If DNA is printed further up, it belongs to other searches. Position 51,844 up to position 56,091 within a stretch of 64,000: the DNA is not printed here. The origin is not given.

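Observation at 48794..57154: Tight four-gene operon: Septu-like ATPase + HNH nuclease joined to a NACHT-like NTPase + separate TIR protein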

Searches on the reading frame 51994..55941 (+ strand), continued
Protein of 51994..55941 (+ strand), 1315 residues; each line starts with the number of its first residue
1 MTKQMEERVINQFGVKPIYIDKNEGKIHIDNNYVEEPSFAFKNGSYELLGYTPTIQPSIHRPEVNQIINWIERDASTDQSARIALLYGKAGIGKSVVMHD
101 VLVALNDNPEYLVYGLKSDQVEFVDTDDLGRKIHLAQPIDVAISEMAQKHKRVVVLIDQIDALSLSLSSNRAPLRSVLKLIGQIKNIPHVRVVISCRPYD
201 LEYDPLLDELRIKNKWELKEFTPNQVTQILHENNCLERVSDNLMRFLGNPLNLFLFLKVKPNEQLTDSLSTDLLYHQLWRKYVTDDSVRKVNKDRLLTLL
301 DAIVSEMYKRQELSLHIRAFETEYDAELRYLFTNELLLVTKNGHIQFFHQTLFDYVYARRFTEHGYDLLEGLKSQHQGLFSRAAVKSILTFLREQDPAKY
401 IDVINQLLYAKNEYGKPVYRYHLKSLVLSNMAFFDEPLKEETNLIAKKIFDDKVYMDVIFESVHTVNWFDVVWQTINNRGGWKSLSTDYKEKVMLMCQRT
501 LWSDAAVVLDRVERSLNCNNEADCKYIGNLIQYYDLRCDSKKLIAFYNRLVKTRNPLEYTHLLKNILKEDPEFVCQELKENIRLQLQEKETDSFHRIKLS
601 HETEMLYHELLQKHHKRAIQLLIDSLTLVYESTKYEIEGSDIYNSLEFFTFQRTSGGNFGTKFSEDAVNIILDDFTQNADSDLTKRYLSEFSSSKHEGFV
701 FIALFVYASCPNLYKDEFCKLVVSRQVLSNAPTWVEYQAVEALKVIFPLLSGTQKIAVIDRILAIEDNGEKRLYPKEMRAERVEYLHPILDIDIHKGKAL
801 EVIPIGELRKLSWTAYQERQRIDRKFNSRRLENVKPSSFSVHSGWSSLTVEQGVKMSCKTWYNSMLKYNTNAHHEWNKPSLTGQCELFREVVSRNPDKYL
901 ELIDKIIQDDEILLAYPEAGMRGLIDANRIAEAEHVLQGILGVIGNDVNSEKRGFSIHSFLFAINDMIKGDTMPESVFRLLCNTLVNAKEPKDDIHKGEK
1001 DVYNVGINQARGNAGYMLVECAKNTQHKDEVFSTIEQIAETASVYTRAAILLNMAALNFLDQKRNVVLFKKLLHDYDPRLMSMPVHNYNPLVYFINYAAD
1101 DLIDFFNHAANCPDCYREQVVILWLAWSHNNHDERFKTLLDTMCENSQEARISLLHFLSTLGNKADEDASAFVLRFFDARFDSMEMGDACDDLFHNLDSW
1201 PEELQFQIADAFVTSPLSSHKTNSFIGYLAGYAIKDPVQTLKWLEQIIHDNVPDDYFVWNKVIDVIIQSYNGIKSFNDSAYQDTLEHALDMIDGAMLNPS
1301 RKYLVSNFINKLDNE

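Call 96: search_protein_families(library=pfam, proteins=[L005:15138-16571:+, L011:14286-15386:+, L108:8918-9112:+, L011:10001-10420:+, L001:13923-15848:+], max_evalue=0.01)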
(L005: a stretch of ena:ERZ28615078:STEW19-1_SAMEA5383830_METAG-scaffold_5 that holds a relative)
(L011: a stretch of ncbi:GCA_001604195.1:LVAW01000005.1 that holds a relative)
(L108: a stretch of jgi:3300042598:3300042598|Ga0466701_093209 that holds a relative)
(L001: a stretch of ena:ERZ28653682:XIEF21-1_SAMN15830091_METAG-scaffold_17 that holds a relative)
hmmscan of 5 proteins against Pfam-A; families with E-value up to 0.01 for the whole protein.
L005:15138-16571:+ (477 aa): 2 families
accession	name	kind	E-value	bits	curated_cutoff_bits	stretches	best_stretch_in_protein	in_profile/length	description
PF13091.12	PLDc_2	-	3.4e-21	75.9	27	1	353-473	1-131/132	PLD-like domain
PF07894.18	SACK1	-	0.0012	18.9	21.4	1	421-475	217-270/274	Scaffolding anchor of CK1 domain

L011:14286-15386:+ (366 aa): 3 families
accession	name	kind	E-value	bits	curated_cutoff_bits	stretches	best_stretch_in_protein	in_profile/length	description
PF13091.12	PLDc_2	-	3.9e-21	75.7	27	1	243-363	1-131/132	PLD-like domain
PF07894.18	SACK1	-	0.00011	22.3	21.4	1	310-364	216-269/274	Scaffolding anchor of CK1 domain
PF00614.28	PLDc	-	0.00067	20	21.9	1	310-335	2-27/28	Phospholipase D Active site motif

L108:8918-9112:+ (64 aa): 0 families

L011:10001-10420:+ (140 aa): 0 families

L001:13923-15848:+ (641 aa): 4 families
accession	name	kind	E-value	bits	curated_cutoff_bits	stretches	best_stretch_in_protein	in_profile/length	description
PF13091.12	PLDc_2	-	1.1e-21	77.5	27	1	517-637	1-131/132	PLD-like domain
PF13676.11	TIR_2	-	3.1e-09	37.8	28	1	183-273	1-91/122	TIR domain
PF10653.15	Phage-A118_gp45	-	0.0042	17.5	27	0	299-321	5-27/62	Protein gp45 of Bacteriophage A118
PF00614.28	PLDc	-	0.0081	16.6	21.9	0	585-609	3-27/28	Phospholipase D Active site motif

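Call 99: search_protein_families(library=ncbifam, proteins=[window:51994-55941:+], max_evalue=0.001)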
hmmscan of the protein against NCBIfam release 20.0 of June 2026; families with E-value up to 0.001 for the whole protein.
window:51994-55941:+ (1315 aa): 1 family
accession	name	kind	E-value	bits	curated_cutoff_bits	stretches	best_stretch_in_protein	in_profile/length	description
NF003229.0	PRK04195.1-5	equivalog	2.4e-05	23.2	280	1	65-231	27-175/413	replication factor C large subunit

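Call 102: search_protein_families(library=pfam, proteins=[P0276, P0293, P0303, P0333, P0336, P0340], max_evalue=0.01)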
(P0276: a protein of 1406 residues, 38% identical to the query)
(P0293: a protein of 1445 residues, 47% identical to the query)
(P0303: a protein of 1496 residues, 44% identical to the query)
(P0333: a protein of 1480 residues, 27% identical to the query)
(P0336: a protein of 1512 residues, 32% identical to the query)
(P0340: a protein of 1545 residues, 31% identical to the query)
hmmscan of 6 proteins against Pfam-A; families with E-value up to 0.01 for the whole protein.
P0276 (1406 aa): 5 families
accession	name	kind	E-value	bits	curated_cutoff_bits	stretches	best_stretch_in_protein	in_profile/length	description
PF00004.35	AAA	-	0.00018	22.4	21.2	1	198-323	2-121/131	ATPase family associated with various cellular activities (AAA)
PF25199.1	nSTAND_NTPase5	-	0.00048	20.4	34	1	175-292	22-124/145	Novel STAND NTPase 5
PF05729.18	NACHT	-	0.0009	19.5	26.7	1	198-340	4-157/167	NACHT domain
PF12775.13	AAA_7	-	0.00099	19.1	25.8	0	179-241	19-80/181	P-loop containing dynein motor region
PF13401.12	AAA_22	-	0.0045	17.7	27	0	193-226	4-37/130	AAA domain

P0293 (1445 aa): 6 families
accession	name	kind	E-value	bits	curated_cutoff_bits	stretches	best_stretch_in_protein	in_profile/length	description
PF00004.35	AAA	-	5.2e-05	24.1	21.2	1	231-352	2-119/131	ATPase family associated with various cellular activities (AAA)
PF05729.18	NACHT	-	0.00025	21.4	26.7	1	231-377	4-162/167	NACHT domain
PF25199.1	nSTAND_NTPase5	-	0.00059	20.1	34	1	203-282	17-88/145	Novel STAND NTPase 5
PF20720.3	nSTAND3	-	0.0012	19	27.2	1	231-344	21-113/155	Novel STAND NTPase 3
PF13191.12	AAA_16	-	0.0017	19.3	32.6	1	210-268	8-70/167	AAA ATPase domain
PF24883.2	NPHP3_N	-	0.0091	16.6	24.8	0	225-255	20-50/164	Nephrocystin 3, N-terminal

P0303 (1496 aa): 7 families
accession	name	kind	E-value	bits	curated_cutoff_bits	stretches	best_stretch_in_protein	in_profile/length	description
PF00004.35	AAA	-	9.7e-07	29.7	21.2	1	287-408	2-119/131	ATPase family associated with various cellular activities (AAA)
PF05729.18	NACHT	-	1.6e-06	28.5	26.7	1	287-403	4-134/167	NACHT domain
PF13191.12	AAA_16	-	4.7e-05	24.4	32.6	1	264-334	5-73/167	AAA ATPase domain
PF25199.1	nSTAND_NTPase5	-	6.5e-05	23.2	34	1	262-401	20-136/145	Novel STAND NTPase 5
PF13401.12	AAA_22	-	0.00015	22.6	27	1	284-394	6-119/130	AAA domain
PF13365.12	Trypsin_2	-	0.005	18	27.6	1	25-194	1-144/144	Trypsin-like peptidase domain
PF20720.3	nSTAND3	-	0.0084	16.3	27.2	1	287-402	21-115/155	Novel STAND NTPase 3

P0333 (1480 aa): 6 families
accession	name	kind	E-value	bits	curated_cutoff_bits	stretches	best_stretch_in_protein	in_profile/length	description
PF01637.24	ATPase_2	-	5.1e-06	26.9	33.2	1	242-352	16-122/225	ATPase domain predominantly from Archaea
PF13191.12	AAA_16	-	6.5e-06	27.2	32.6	1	240-292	19-70/167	AAA ATPase domain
PF00004.35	AAA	-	3.7e-05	24.6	21.2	1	251-365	3-112/131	ATPase family associated with various cellular activities (AAA)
PF13401.12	AAA_22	-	0.00011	23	27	1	245-329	4-97/130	AAA domain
PF20720.3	nSTAND3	-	0.00019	21.6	27.2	1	245-366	16-115/155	Novel STAND NTPase 3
PF24883.2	NPHP3_N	-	0.00035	21.2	24.8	0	231-278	11-54/164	Nephrocystin 3, N-terminal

P0336 (1512 aa): 6 families
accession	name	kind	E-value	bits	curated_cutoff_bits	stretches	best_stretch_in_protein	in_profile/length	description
PF05729.18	NACHT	-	1.8e-09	38.1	26.7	1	295-443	3-163/167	NACHT domain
PF13401.12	AAA_22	-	9.9e-06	26.3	27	1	294-393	7-107/130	AAA domain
PF13191.12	AAA_16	-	0.0006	20.8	32.6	1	287-334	19-70/167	AAA ATPase domain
PF00004.35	AAA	-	0.00087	20.2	21.2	1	296-410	2-112/131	ATPase family associated with various cellular activities (AAA)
PF20703.3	nSTAND1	-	0.0017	18.5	27.1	1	293-439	34-195/379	Novel STAND NTPase 1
PF25199.1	nSTAND_NTPase5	-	0.003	17.8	34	1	289-385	38-120/145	Novel STAND NTPase 5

P0340 (1545 aa): 7 families
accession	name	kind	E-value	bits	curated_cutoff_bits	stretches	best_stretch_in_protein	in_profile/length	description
PF25199.1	nSTAND_NTPase5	-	1.2e-06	28.9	34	1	274-393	17-122/145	Novel STAND NTPase 5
PF13191.12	AAA_16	-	2.2e-05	25.4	32.6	1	281-356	8-89/167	AAA ATPase domain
PF00004.35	AAA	-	2.3e-05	25.3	21.2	1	301-400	1-92/131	ATPase family associated with various cellular activities (AAA)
PF13401.12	AAA_22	-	0.00014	22.6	27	1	297-391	4-99/130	AAA domain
PF20703.3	nSTAND1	-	0.00029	21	27.1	1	297-442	32-192/379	Novel STAND NTPase 1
PF13173.12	AAA_14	-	0.00034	21.1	27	1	298-393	2-88/129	AAA domain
PF05729.18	NACHT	-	0.0007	19.9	26.7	1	300-414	2-130/167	NACHT domain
